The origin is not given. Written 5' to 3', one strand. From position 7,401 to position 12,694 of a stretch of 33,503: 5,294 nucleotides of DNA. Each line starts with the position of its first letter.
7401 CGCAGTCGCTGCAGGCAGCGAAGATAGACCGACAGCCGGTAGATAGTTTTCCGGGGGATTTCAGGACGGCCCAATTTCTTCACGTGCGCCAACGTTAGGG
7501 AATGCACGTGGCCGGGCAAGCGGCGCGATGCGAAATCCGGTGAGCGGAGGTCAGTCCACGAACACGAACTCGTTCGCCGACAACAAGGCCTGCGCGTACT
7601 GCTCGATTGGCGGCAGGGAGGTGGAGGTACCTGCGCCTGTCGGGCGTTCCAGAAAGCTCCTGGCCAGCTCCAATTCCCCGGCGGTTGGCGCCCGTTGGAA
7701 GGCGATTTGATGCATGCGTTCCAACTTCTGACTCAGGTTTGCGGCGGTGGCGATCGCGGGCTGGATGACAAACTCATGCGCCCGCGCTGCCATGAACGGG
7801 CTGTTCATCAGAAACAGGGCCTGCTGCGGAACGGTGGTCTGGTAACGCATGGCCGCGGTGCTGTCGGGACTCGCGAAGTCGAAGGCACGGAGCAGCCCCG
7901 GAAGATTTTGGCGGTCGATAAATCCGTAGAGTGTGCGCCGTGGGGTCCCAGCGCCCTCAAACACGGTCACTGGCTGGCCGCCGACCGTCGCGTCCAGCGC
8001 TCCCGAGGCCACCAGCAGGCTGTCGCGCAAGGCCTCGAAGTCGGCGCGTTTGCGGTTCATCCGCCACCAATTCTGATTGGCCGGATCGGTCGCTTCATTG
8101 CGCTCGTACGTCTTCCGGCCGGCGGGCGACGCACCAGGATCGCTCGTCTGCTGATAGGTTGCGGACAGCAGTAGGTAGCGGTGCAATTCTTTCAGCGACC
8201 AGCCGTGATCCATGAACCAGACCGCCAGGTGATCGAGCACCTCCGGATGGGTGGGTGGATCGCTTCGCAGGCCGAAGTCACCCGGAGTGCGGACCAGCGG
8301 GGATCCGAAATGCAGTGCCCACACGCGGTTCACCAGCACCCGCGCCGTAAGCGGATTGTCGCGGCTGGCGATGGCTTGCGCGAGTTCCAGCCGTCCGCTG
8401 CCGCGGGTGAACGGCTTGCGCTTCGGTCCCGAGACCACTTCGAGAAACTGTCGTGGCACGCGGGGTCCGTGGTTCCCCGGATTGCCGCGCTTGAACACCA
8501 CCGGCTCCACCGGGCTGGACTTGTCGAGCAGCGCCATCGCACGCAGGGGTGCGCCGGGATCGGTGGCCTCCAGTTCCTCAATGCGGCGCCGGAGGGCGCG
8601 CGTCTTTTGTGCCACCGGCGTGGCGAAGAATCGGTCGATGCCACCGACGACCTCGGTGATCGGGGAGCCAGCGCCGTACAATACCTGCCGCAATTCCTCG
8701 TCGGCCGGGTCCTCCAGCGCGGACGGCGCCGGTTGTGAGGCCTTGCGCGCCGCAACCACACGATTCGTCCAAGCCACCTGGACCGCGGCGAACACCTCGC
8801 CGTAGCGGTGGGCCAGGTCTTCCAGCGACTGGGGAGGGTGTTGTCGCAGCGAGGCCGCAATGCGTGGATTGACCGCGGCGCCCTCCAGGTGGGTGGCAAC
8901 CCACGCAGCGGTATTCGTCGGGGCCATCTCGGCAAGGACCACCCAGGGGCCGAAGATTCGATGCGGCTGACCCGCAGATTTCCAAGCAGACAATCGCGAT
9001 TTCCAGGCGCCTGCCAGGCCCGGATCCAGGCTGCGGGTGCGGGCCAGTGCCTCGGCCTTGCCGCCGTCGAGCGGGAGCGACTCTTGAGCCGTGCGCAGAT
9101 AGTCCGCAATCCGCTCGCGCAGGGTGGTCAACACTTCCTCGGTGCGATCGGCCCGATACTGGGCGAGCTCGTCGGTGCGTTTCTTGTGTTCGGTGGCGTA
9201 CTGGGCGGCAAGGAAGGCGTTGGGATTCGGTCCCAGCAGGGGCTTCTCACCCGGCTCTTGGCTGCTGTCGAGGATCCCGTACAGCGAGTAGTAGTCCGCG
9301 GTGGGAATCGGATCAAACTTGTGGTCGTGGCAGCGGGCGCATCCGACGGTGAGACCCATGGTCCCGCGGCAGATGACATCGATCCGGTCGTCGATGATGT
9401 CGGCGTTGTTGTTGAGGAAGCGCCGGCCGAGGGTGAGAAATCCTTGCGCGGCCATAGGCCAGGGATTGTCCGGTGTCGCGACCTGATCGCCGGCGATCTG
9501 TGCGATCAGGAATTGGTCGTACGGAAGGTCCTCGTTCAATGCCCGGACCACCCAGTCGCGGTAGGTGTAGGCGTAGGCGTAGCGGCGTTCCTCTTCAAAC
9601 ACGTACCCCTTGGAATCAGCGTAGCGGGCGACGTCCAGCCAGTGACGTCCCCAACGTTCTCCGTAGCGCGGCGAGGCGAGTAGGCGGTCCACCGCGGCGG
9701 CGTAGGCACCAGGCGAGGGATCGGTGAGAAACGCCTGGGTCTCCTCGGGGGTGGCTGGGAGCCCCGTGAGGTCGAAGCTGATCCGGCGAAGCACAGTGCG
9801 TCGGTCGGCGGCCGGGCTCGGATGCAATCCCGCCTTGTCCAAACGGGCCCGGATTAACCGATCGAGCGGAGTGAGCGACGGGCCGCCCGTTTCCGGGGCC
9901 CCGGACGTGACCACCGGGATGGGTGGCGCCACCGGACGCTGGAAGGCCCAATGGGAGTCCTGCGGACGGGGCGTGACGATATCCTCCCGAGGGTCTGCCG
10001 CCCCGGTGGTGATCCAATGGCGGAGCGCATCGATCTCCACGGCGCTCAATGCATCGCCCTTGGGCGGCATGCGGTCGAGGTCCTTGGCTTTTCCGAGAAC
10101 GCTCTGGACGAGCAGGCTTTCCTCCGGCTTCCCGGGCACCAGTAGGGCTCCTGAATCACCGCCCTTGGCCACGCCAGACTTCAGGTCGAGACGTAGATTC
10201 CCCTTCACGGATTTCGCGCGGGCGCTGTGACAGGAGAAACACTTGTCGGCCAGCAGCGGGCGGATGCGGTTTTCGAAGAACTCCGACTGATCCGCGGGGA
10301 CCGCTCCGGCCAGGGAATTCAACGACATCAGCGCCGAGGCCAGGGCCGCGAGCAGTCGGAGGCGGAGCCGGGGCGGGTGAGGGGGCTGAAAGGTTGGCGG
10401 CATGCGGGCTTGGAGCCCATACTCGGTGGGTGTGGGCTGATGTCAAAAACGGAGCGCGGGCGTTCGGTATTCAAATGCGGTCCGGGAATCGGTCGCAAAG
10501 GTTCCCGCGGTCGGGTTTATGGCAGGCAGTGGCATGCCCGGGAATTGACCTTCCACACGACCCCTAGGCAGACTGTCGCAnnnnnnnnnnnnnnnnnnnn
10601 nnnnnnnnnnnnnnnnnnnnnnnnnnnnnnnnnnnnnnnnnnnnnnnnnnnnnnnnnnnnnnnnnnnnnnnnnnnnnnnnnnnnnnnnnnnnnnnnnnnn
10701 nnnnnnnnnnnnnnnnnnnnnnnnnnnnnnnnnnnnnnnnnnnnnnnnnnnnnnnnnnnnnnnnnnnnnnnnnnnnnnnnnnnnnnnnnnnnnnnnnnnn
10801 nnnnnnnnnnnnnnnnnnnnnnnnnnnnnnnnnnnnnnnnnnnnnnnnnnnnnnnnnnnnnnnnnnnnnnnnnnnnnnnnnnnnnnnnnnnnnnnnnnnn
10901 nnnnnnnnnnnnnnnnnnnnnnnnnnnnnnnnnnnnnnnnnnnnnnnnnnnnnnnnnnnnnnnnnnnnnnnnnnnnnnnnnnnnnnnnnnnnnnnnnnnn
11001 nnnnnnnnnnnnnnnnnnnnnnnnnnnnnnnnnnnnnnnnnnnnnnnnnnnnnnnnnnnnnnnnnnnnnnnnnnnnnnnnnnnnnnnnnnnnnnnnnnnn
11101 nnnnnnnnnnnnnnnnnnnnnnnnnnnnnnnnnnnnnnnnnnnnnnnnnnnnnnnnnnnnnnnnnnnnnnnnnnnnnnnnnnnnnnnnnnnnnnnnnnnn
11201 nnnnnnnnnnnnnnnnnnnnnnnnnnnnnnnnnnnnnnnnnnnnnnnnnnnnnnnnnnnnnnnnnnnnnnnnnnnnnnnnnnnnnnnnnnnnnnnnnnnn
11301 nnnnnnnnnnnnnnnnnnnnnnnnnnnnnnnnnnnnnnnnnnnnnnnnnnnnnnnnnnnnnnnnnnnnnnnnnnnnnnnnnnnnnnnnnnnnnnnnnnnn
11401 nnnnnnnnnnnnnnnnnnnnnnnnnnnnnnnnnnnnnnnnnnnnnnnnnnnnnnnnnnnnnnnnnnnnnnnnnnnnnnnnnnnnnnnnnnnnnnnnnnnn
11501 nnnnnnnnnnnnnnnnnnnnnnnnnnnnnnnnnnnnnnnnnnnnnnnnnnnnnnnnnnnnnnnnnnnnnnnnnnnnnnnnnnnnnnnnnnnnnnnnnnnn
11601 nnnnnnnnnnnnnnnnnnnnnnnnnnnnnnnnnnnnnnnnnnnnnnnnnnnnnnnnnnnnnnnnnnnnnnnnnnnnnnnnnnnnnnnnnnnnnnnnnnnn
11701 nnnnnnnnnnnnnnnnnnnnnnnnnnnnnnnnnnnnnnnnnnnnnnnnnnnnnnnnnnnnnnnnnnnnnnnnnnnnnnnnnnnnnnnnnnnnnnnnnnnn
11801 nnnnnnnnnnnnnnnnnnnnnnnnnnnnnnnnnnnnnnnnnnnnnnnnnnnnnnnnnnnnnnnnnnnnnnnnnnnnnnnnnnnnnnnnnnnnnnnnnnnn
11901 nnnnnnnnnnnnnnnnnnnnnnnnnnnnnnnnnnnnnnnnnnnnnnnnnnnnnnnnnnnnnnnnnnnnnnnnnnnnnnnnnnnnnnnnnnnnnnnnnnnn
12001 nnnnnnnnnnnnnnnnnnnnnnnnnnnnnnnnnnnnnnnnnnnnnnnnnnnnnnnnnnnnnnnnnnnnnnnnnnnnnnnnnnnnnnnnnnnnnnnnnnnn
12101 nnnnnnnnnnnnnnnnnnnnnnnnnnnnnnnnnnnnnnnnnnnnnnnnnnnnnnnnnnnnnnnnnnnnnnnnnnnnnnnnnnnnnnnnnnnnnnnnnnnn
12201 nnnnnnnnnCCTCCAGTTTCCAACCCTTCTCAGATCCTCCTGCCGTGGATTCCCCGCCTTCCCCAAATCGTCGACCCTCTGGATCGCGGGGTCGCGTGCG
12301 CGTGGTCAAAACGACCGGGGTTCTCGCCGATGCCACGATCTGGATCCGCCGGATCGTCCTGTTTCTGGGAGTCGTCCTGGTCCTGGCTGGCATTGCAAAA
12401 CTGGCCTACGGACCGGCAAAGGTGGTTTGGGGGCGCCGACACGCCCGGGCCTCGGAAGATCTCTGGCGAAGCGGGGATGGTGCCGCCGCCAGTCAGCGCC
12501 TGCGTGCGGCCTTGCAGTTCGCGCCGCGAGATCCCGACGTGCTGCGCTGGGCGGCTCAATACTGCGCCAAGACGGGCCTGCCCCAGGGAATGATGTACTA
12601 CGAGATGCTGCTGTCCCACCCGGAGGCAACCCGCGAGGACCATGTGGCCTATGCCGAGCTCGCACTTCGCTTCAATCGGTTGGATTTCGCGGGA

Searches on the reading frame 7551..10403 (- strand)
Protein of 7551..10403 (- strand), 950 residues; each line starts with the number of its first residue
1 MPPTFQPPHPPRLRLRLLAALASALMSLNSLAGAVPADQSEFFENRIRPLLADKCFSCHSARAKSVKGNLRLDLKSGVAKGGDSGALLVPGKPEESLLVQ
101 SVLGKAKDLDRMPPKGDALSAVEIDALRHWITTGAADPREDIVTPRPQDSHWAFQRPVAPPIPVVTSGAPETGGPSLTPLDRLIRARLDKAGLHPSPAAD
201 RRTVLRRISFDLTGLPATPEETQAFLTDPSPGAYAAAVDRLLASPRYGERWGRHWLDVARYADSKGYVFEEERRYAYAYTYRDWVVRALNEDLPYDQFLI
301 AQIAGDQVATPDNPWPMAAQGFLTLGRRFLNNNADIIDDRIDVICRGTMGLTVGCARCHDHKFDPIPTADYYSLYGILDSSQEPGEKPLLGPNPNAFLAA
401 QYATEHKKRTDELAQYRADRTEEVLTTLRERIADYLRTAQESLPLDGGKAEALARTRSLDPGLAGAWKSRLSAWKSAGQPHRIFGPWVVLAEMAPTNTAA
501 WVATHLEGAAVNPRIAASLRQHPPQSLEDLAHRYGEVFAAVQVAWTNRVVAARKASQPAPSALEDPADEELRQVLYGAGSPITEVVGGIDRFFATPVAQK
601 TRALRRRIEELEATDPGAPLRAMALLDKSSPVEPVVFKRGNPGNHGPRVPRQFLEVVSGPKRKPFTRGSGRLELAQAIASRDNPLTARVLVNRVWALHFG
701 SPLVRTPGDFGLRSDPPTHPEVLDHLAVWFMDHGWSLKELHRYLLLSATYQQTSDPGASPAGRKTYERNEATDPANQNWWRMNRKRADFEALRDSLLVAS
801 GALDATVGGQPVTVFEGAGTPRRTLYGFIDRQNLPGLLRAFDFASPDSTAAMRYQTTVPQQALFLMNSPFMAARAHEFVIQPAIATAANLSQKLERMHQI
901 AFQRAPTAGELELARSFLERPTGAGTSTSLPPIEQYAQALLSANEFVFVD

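Call 10: search_protein_families(library=pfam, proteins=[window:7551-10403:-], max_evalue=0.0001)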
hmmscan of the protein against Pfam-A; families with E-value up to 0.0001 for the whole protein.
window:7551-10403:- (950 aa): 3 families
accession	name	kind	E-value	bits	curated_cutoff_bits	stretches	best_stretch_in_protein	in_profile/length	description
PF07583.16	PSCyt2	-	5.6e-75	252.3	29.8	1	179-382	1-208/209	Protein of unknown function (DUF1549)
PF07587.16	PSD1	-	1e-74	251.5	28.5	1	670-918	1-244/244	Protein of unknown function (DUF1553)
PF07635.16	PSCyt1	-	4.1e-14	53.4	22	1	55-116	1-59/59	Planctomycete cytochrome C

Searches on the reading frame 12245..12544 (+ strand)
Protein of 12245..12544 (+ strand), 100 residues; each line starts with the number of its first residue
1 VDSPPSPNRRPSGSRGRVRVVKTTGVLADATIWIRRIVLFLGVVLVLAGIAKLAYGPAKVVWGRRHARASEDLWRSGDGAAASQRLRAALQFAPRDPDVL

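Call 25: search_protein_families(library=pfam, proteins=[window:12245-12544:+], max_evalue=10)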
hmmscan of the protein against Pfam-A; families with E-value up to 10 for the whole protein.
window:12245-12544:+ (100 aa): 2 families
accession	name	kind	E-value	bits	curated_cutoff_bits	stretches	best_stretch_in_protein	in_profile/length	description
PF05255.16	UPF0220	-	0.1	12.6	25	1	25-51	89-115/166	Uncharacterised protein family (UPF0220)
PF13428.12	TPR_14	-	0.15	13.2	23.5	1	70-99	8-37/44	Tetratricopeptide repeat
